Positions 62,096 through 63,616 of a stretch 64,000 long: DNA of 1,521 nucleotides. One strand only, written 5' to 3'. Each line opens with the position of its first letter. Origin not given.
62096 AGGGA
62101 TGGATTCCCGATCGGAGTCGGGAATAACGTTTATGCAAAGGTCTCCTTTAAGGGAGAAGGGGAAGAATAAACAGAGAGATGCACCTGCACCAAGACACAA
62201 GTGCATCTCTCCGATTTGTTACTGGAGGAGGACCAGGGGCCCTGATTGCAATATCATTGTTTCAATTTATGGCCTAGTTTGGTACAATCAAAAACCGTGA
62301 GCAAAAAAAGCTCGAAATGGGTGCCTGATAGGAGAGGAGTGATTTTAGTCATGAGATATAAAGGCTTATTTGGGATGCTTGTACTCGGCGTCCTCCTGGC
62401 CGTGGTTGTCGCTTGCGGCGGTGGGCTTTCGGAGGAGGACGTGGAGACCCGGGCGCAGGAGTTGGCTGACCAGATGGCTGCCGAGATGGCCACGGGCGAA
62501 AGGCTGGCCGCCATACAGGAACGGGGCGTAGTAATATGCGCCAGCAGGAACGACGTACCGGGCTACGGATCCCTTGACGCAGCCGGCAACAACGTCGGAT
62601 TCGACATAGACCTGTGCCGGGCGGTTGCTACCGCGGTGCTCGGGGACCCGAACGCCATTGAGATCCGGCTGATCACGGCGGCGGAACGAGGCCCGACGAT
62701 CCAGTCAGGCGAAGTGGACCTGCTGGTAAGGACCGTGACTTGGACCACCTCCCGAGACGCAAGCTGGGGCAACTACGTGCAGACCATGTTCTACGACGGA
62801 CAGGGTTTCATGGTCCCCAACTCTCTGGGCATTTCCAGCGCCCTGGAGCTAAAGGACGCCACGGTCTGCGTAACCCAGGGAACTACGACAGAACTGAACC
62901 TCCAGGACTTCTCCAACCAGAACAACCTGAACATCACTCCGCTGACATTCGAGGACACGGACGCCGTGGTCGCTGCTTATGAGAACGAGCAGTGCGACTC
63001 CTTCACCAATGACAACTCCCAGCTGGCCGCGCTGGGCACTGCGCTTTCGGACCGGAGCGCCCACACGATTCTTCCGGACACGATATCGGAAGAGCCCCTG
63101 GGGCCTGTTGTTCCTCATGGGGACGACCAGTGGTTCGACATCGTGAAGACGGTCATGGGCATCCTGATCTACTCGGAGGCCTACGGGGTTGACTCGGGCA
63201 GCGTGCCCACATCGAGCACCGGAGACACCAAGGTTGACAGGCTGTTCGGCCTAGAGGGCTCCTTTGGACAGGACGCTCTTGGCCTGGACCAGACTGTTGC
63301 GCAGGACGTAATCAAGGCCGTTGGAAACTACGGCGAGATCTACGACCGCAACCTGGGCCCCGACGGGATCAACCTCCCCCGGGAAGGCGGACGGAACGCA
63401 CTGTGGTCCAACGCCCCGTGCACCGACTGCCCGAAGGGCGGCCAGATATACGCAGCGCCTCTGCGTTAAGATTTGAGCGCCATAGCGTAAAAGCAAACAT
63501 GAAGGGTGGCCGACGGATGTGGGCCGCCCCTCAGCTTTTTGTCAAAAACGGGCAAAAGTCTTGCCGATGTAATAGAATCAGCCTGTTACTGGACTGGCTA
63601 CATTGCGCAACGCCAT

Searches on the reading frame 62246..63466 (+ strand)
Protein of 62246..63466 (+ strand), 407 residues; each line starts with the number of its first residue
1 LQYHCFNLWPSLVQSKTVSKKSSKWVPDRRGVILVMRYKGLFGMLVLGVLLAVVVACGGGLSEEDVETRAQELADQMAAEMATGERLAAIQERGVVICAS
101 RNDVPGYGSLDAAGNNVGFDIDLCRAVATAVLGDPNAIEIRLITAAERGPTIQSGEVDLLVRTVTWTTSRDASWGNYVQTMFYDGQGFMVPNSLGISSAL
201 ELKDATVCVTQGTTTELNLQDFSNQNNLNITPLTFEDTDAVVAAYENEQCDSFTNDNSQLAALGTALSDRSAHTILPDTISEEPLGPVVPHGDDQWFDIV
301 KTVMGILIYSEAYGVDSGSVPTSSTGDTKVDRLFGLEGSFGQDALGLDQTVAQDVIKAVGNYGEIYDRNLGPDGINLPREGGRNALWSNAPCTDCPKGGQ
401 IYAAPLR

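Call 3: search_protein_families(library=pfam, proteins=[window:62246-63466:+], max_evalue=0.1)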
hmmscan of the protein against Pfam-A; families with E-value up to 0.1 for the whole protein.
window:62246-63466:+ (407 aa): 2 families
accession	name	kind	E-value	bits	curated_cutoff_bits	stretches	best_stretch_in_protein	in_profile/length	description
PF00497.25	SBP_bac_3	-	1.1e-11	45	26.4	1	97-307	2-116/132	Bacterial extracellular solute-binding proteins, family 3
PF00766.25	ETF_alpha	-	0.055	13.9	27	0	53-84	7-38/81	Electron transfer flavoprotein FAD-binding domain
